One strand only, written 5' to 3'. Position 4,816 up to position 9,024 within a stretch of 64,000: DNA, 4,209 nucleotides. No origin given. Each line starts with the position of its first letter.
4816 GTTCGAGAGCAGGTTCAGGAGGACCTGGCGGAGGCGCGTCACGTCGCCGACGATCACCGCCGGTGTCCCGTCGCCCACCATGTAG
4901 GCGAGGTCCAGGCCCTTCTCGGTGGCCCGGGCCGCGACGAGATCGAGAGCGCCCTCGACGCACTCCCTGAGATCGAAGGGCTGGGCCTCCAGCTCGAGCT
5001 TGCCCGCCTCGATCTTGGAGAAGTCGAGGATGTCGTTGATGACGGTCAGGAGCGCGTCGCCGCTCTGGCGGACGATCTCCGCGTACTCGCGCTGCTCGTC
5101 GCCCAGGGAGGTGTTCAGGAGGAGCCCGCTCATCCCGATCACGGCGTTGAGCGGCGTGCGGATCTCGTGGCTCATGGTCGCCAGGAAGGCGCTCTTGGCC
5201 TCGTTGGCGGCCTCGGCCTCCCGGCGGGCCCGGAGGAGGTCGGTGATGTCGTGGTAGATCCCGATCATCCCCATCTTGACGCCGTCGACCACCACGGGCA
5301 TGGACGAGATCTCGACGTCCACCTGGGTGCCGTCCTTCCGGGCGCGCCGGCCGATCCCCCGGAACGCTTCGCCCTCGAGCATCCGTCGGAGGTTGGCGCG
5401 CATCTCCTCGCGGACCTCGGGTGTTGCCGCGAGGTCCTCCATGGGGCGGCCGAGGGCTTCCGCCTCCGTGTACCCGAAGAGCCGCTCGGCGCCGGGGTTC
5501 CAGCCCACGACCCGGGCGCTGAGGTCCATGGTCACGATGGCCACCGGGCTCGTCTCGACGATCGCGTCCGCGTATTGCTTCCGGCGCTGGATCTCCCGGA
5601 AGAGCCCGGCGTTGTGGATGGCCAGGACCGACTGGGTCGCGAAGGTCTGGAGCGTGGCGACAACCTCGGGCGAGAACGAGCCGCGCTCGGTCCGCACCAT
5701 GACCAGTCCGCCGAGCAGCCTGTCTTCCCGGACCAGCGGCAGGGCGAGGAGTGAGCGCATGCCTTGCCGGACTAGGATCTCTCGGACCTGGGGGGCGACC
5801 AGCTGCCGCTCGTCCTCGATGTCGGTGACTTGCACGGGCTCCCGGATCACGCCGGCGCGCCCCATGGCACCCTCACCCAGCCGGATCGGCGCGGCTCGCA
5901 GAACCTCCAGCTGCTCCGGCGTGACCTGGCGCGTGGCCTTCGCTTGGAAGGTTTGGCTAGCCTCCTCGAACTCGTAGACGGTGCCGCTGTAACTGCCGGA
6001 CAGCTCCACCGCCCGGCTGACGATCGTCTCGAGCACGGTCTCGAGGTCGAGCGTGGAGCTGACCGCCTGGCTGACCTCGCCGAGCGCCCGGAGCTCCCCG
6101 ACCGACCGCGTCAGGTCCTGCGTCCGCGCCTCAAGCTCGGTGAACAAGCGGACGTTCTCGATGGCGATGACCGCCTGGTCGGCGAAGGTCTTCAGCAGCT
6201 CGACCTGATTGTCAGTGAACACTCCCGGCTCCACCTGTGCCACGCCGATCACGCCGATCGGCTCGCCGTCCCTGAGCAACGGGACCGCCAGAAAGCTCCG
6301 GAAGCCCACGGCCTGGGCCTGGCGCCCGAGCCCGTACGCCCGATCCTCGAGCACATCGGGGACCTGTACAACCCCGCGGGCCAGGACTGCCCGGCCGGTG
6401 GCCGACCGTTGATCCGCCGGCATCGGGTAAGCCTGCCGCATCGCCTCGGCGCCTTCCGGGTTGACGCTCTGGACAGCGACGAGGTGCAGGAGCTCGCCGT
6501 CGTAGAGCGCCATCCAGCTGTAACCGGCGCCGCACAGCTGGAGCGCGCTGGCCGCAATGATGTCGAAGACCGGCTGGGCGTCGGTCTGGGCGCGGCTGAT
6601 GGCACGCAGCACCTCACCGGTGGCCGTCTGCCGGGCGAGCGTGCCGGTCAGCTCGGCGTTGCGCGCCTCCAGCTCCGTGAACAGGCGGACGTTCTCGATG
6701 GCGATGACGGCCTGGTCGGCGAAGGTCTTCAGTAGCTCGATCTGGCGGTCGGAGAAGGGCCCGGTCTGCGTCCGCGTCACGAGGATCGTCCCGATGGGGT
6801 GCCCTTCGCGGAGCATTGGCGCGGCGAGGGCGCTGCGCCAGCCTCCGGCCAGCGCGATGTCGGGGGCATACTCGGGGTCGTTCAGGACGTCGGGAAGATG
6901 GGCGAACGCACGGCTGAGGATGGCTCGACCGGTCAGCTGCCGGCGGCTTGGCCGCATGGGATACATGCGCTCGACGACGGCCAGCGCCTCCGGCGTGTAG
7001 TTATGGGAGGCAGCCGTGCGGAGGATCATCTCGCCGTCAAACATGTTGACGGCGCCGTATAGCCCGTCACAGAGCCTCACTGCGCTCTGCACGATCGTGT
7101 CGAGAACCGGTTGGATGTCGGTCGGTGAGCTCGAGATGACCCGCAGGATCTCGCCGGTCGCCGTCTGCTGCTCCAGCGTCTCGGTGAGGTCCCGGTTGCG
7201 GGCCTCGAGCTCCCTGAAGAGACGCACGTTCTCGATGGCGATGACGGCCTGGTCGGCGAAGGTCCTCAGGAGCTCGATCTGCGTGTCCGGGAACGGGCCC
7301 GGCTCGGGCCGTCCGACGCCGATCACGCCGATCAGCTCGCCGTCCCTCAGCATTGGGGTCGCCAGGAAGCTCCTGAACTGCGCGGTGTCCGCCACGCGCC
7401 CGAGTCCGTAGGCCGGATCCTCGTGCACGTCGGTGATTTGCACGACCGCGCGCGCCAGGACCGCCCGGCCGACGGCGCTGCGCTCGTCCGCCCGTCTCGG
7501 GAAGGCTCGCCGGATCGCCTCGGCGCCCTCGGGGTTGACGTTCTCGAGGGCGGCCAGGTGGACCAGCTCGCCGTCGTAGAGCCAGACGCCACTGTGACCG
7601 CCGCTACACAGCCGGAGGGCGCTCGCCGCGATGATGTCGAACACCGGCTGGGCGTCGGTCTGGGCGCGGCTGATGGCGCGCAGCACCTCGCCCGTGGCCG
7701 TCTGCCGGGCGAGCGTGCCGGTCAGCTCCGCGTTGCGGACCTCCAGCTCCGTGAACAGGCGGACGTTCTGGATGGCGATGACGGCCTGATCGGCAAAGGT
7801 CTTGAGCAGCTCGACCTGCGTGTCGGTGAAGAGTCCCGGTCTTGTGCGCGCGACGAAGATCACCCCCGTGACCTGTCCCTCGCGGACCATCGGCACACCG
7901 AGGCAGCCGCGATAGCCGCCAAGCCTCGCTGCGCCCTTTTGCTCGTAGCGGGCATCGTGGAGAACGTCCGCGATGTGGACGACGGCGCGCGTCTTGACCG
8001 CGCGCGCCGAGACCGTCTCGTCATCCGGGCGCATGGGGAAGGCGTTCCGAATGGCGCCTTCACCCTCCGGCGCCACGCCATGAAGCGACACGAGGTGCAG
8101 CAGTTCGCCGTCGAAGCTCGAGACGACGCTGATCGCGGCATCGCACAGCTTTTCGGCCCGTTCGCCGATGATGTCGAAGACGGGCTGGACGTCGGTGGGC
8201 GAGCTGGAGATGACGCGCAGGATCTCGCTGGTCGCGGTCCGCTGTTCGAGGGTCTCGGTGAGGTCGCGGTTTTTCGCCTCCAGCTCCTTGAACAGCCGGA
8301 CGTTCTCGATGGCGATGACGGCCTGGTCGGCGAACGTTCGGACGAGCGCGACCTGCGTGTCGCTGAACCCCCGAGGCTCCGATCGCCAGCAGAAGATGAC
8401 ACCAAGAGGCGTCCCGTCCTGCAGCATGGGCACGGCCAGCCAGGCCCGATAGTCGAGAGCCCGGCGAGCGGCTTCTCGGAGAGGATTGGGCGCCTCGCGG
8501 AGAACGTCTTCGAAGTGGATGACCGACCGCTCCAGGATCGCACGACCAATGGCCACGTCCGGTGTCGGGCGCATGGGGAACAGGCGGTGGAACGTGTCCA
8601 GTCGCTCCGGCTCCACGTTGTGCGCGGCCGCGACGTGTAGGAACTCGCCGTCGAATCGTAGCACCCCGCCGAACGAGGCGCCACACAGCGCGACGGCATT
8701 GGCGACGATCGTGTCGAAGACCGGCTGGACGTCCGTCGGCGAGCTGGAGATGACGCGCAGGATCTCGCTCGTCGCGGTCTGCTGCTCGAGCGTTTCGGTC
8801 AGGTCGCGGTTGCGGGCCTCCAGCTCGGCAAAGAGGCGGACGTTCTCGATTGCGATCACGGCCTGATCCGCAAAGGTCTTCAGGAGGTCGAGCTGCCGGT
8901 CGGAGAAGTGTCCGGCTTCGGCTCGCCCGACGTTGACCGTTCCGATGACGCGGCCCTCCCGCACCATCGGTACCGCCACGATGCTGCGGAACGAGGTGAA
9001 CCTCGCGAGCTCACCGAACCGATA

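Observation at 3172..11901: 2,909-aa hybrid histidine kinase with ten tandem GAF domains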

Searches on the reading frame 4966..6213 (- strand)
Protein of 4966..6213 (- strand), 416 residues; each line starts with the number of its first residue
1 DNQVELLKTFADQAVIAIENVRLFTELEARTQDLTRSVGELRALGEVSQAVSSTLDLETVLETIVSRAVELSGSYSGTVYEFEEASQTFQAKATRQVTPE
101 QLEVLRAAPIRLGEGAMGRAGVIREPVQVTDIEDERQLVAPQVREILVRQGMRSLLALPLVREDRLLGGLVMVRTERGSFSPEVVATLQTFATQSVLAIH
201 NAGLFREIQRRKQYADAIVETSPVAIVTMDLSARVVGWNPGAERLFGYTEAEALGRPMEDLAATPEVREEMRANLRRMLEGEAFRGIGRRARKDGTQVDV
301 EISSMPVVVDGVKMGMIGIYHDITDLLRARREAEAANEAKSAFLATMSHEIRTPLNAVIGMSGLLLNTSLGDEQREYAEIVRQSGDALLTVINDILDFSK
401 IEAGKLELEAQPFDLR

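Call 75: predict_structure(alignment_id=A4)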
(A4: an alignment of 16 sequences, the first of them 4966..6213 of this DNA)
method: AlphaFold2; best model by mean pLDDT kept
length: 416 residues; sequences in the alignment: 16
mean_pLDDT: 74.7   pTM: 0.45
mean pLDDT of the five models: 74.7, 74.6, 71.7, 68.7, 67.0
residues with pLDDT >= 90: 76; 70-90: 217; 50-70: 59; < 50: 64
segments of 3 or more residues with pLDDT < 50: 19-24, 26-55, 210-222, 404-416
pLDDT, mean of each block of 10 residues (from residue 1): 64 52 45 39 43 59 86 90 91 90 87 93 93 87 89 94 87 93 86 74 58 41 69 82 86 88 79 82 77 83 70 73 71 68 70 78 80 84 81 73 49 36
secondary structure, 60 per line:
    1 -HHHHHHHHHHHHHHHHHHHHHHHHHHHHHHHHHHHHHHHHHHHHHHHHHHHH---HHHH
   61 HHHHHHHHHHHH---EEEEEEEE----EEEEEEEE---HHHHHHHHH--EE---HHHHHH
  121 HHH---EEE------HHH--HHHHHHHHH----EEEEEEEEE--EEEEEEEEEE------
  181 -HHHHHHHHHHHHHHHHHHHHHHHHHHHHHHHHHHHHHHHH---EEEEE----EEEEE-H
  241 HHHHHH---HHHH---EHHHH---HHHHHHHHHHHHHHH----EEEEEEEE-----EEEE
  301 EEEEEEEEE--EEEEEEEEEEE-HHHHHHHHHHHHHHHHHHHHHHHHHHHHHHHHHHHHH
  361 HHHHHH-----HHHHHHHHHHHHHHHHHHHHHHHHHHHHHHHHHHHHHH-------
elements in order: H2-53 H57-72 E76-83 E88-95 H99-107 H115-123 E127-129 H141-149 E154-162 E165-174 H182-221 E225-229 E234-238 H240-246 H250-253 H258-261 H265-279 E284-291 E297-309 E312-322 H324-366 H372-409

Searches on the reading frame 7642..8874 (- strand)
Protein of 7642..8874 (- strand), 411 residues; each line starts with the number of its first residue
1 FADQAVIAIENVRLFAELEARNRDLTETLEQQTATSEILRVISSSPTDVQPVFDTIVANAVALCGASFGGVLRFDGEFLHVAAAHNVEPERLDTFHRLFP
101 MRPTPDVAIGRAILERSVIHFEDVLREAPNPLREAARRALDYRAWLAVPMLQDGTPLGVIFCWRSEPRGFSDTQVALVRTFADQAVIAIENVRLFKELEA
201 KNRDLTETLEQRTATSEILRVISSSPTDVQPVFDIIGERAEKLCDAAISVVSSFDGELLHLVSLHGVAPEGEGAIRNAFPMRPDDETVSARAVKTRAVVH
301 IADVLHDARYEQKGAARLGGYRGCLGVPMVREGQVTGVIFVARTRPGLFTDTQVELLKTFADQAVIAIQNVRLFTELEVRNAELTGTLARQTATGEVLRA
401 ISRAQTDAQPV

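Call 47: predict_structure(alignment_id=A3)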
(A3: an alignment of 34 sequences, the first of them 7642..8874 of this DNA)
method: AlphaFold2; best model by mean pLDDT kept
length: 411 residues; sequences in the alignment: 34
mean_pLDDT: 87.1   pTM: 0.54
mean pLDDT of the five models: 87.1, 85.2, 85.1, 84.8, 80.6
residues with pLDDT >= 90: 211; 70-90: 169; 50-70: 31; < 50: 0
segments of 3 or more residues with pLDDT < 50: none
pLDDT, mean of each block of 10 residues (from residue 1): 83 87 82 83 83 95 93 96 91 88 91 96 78 68 93 96 92 94 92 84 72 70 73 90 93 95 90 91 94 96 95 90 96 93 95 90 85 81 79 76 63 56
secondary structure, 60 per line:
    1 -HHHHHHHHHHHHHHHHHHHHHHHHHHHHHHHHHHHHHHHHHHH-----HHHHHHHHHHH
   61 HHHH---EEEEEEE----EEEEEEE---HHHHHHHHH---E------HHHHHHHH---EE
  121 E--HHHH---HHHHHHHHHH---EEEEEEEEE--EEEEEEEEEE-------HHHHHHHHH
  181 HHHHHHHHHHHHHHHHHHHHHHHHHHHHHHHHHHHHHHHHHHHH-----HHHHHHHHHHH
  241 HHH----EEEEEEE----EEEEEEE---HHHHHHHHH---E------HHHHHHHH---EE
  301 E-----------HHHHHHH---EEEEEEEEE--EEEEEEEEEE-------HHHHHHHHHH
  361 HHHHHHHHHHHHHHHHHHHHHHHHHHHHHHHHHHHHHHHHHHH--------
elements in order: H2-44 H50-64 E68-74 E79-85 H89-97 H108-115 E119-121 H124-127 H131-140 E144-152 E155-164 H172-224 H230-243 E248-254 E259-265 H269-277 H288-295 E299-301 H313-319 E323-331 E334-343 H351-403

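Call 50: fold_search(model_id=the predicted structure, library=pdb)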
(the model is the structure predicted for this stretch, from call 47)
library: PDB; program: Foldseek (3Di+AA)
matches with E <= 10: 1032; with E <= 0.001: 444
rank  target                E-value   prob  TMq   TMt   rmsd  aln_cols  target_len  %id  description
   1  3ibj_A                6.4e-17  1.00  0.42  0.28  10.5       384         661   15  X-ray structure of PDE2A (released 2009-10-27)
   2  1ykd_A                1.8e-16  1.00  0.31  0.33  11.7       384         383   17  Crystal Structure of the Tandem GAF Domains from a Cyanobacterial Adenylyl Cyclase: Novel Modes of Ligand-Binding and  (released 2005-02-22)
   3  8w26                  3.3e-16  1.00  0.36  0.38  10.5       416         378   15  X-ray crystal structure of the GAF-PHY domains of SyB-Cph1 (released 2024-05-22)
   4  1ykd_B                3.4e-16  1.00  0.31  0.34  11.9       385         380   16  Crystal Structure of the Tandem GAF Domains from a Cyanobacterial Adenylyl Cyclase: Novel Modes of Ligand-Binding and  (released 2005-02-22)
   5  1mc0                  4.4e-16  1.00  0.31  0.37  15.7       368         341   15  Regulatory Segment of Mouse 3',5'-Cyclic Nucleotide Phosphodiesterase 2A, Containing the GAF A and GAF B Domains (released 2002-10-02)
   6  3ibj_B                7.3e-16  1.00  0.36  0.25  12.3       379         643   15  X-ray structure of PDE2A (released 2009-10-27)
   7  9cxh_B                4.2e-15  1.00  0.33  0.19  13.1       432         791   11  Structure of PDE6C in complex with the rod inhibitory p gamma subunit in the presence of cGMP (released 2024-12-18)
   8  3lfv_A                8.5e-15  1.00  0.36  0.38  11.6       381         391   12  crystal structure of unliganded PDE5A GAF domain (released 2010-09-22)
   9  4bwi_B                9.0e-15  1.00  0.32  0.35  11.7       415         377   12  Structure of the phytochrome Cph2 from Synechocystis sp. PCC6803 (released 2013-10-30)
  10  3mf0_B                1.1e-14  1.00  0.36  0.40  11.1       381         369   13  Crystal structure of PDE5A GAF domain (89-518) (released 2010-09-22)
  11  8ugs_B                2.7e-14  1.00  0.32  0.19  13.9       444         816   12  Cryo-EM structure of bovine phosphodiesterase 6 bound to cGMP (released 2024-01-17)
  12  3lfv_B                3.0e-14  1.00  0.36  0.39  11.1       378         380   13  crystal structure of unliganded PDE5A GAF domain (released 2010-09-22)
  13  5i5l                  3.4e-14  1.00  0.33  0.30  10.0       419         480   12  The photosensory module (PAS-GAF-PHY) of the bacterial phytochrome Agp1 (AtBphP1) in the Pr form, chromophore modelled w (released 2016-08-03)
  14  9cxi_B                4.3e-14  1.00  0.33  0.20  13.7       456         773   12  Structure of PDE6C in complex with the rod inhibitory p gamma subunit in the absence of added cGMP (released 2024-12-18)
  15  3mf0_A                6.5e-14  1.00  0.36  0.39  11.7       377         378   12  Crystal structure of PDE5A GAF domain (89-518) (released 2010-09-22)
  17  4bwi_A                9.2e-14  1.00  0.34  0.37  11.9       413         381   12  Structure of the phytochrome Cph2 from Synechocystis sp. PCC6803 (released 2013-10-30)
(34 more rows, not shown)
